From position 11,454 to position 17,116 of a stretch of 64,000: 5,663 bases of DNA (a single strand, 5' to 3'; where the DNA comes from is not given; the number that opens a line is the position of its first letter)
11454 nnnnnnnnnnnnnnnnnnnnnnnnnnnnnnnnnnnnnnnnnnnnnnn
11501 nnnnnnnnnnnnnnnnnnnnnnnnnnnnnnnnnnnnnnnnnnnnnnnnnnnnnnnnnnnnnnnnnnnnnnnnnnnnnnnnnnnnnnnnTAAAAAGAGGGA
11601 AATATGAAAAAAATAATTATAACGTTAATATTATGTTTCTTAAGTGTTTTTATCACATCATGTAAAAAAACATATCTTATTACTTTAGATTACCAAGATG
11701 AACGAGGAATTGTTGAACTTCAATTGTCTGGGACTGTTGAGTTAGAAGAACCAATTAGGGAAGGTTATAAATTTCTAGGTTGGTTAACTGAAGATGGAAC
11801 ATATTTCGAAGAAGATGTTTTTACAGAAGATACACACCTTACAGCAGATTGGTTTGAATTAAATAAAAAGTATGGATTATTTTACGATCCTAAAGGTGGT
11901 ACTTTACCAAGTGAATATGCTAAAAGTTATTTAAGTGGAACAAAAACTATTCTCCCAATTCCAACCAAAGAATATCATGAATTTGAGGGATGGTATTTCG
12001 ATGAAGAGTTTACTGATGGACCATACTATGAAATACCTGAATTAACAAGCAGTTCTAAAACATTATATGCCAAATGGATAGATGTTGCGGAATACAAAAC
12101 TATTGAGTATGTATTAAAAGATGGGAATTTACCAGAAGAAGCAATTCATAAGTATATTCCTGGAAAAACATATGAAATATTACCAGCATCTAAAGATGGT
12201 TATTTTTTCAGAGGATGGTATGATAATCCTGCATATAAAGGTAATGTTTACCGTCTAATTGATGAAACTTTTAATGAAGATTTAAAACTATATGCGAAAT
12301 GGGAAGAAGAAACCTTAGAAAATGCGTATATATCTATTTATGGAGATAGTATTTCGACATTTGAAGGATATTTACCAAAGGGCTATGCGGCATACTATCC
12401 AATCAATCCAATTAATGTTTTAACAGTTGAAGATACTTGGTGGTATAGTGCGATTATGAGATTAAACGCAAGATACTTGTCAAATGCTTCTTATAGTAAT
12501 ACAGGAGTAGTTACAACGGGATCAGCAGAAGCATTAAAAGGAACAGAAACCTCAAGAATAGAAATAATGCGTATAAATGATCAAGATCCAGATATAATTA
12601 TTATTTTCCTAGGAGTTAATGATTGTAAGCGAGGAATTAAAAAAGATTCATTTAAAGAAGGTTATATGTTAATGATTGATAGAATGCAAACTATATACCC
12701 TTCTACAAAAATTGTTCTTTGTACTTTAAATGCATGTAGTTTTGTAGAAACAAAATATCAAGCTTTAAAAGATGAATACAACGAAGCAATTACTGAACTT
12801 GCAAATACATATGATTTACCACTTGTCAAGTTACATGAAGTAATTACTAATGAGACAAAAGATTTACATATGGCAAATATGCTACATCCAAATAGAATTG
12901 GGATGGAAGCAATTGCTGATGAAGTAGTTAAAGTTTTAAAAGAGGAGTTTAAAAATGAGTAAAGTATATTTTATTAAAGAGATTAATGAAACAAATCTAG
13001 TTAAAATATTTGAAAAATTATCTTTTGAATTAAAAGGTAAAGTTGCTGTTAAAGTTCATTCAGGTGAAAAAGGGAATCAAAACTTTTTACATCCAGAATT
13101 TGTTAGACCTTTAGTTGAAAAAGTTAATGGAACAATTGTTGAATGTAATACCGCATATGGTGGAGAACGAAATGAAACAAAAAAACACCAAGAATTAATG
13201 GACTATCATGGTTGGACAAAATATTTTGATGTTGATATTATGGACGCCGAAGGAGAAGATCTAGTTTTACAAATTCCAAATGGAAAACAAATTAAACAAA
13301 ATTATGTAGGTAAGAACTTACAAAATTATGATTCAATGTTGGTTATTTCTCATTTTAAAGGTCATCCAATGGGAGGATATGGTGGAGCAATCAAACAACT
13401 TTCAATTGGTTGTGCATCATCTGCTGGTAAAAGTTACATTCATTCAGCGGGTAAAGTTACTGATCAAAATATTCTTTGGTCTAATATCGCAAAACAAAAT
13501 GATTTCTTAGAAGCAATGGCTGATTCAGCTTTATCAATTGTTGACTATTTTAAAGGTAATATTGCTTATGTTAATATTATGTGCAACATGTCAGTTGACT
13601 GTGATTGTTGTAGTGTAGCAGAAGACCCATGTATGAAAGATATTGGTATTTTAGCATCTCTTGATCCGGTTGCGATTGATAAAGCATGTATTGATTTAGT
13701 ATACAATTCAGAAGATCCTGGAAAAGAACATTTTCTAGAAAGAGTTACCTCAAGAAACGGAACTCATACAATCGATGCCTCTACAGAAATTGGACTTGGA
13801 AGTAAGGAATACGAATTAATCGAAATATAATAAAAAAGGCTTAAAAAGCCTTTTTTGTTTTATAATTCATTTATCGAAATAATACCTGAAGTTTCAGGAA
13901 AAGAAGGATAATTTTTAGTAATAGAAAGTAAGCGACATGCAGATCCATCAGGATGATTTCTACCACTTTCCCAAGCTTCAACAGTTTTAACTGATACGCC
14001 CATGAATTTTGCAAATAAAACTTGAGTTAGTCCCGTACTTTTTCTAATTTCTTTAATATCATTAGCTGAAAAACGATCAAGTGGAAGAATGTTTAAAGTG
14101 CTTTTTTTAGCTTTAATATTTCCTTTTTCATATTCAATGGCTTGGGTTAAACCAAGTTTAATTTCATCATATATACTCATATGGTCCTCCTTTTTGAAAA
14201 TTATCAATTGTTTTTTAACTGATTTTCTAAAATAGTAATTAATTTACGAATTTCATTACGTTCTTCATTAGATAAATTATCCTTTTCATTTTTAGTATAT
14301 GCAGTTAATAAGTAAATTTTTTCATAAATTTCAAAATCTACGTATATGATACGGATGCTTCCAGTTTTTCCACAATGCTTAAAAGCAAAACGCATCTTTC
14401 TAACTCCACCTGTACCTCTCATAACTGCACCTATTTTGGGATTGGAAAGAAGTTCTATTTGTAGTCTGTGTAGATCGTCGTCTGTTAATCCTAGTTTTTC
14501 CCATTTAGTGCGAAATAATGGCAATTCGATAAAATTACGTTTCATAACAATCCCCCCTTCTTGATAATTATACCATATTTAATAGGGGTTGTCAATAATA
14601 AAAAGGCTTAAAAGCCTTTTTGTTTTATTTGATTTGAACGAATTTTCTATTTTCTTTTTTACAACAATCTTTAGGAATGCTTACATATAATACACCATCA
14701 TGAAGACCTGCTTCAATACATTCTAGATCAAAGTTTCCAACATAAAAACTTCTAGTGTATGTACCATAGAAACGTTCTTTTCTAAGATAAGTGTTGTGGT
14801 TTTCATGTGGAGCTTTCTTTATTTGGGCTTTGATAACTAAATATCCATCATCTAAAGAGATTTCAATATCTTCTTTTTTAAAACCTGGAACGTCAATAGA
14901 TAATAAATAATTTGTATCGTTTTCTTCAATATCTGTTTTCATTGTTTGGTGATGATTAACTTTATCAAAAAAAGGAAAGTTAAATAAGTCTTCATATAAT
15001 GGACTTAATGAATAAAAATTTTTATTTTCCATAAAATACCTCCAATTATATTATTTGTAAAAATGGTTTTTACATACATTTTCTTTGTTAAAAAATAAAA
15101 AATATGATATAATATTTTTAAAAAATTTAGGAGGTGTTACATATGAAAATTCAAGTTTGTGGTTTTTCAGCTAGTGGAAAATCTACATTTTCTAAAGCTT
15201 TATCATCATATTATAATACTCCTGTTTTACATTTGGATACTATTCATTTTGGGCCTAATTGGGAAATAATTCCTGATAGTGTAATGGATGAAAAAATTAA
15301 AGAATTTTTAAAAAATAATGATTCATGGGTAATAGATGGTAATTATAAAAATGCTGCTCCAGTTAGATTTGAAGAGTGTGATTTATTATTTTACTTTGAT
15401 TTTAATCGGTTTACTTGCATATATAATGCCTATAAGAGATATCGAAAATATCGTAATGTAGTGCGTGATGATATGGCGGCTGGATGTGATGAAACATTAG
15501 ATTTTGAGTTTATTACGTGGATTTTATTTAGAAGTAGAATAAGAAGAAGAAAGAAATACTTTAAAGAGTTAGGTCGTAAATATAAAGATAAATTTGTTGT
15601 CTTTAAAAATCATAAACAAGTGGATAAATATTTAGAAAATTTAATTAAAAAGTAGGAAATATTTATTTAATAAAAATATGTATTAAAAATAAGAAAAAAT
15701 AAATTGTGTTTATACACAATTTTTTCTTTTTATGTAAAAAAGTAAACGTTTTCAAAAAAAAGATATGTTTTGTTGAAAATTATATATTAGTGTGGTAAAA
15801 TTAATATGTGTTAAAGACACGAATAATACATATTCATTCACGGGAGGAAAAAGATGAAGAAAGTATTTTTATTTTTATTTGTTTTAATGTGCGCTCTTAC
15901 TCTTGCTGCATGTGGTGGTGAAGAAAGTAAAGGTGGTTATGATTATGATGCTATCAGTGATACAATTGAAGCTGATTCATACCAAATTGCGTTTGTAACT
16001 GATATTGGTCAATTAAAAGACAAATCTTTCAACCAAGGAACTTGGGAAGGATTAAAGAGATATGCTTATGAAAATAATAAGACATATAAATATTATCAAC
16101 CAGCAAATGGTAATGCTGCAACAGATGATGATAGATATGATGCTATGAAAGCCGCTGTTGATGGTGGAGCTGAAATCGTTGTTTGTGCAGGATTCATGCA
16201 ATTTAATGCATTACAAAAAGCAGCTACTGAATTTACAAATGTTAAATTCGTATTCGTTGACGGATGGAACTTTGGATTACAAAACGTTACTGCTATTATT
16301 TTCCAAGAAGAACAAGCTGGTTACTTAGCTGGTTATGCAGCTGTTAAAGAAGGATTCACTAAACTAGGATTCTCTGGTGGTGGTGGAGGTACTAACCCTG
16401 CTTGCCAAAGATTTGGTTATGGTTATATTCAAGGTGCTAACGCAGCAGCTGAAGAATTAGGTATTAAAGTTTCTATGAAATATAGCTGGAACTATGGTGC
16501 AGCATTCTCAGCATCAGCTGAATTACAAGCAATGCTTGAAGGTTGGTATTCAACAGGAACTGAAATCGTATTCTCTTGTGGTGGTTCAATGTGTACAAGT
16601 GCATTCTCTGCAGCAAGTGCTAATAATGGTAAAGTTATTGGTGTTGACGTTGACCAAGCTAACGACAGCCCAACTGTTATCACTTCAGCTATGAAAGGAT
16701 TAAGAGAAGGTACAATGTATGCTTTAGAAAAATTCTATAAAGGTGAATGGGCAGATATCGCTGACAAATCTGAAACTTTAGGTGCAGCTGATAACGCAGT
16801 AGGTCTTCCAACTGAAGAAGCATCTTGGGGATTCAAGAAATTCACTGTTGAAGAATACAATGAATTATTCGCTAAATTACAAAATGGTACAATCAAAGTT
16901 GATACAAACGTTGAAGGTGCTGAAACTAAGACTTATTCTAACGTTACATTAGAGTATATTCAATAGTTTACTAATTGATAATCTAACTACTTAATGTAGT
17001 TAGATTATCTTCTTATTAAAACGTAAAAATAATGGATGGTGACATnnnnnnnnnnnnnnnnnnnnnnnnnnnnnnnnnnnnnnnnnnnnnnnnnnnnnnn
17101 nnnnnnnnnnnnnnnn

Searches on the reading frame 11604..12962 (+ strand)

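Call 53: search_protein_families(library=pfam, proteins=[window:11604-12962:+], max_evalue=0.000001)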
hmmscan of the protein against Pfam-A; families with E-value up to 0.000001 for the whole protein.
window:11604-12962:+ (452 aa): 4 families
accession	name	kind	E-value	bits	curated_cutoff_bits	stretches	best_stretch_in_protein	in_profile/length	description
PF09479.16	Flg_new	-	2.1e-26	92.2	27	2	90-157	1-65/65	Listeria-Bacteroides repeat domain (List_Bact_rpt)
PF13472.12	Lipase_GDSL_2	-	2.2e-18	67.8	32.9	1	246-435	2-177/178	GDSL-like Lipase/Acylhydrolase family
PF16255.11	Lipase_GDSL_lke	-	3e-10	40.2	29.2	1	243-441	3-199/203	GDSL-like Lipase/Acylhydrolase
PF00657.28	Lipase_GDSL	-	3e-09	37.8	23.6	1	247-441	5-208/208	GDSL-like Lipase/Acylhydrolase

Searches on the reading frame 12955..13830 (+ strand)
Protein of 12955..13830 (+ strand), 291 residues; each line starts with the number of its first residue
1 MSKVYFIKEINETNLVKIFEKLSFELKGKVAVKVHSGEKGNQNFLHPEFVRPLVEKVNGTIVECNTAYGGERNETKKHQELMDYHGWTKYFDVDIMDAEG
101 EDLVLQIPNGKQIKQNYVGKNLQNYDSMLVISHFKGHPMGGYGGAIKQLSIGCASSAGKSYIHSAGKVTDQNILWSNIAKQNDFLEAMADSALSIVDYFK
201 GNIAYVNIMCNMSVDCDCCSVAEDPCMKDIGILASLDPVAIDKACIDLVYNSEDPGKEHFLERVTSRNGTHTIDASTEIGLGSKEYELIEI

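Call 53: search_protein_families(library=pfam, proteins=[window:12955-13830:+], max_evalue=0.000001)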
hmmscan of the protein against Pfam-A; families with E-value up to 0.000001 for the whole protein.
window:12955-13830:+ (291 aa): 1 family
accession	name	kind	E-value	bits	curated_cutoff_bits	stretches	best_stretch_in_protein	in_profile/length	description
PF04015.17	DUF362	-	1.4e-50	172.6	24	1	30-247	1-200/200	Domain of unknown function (DUF362)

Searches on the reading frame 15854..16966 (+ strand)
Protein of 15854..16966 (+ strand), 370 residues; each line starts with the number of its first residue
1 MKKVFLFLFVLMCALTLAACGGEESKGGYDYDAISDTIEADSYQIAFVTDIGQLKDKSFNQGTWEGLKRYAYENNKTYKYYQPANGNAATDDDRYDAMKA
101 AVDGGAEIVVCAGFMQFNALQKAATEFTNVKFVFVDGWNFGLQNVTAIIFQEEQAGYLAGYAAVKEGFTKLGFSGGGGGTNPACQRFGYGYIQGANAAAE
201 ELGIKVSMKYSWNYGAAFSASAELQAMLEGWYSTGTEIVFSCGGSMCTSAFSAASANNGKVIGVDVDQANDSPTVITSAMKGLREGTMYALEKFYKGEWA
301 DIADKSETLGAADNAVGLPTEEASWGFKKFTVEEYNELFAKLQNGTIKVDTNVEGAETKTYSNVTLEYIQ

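Call 43: search_protein_families(library=pfam, proteins=[window:15854-16966:+], max_evalue=0.00001)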
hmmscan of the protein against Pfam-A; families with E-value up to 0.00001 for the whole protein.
window:15854-16966:+ (370 aa): 2 families
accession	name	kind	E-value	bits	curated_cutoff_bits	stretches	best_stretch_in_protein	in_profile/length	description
PF02608.20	Bmp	-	2.1e-34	119.3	24.1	1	47-348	5-296/301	ABC transporter substrate-binding protein PnrA-like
PF13407.12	Peripla_BP_4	-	9.5e-06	25.8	35.1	0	56-269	9-221/258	Periplasmic binding protein domain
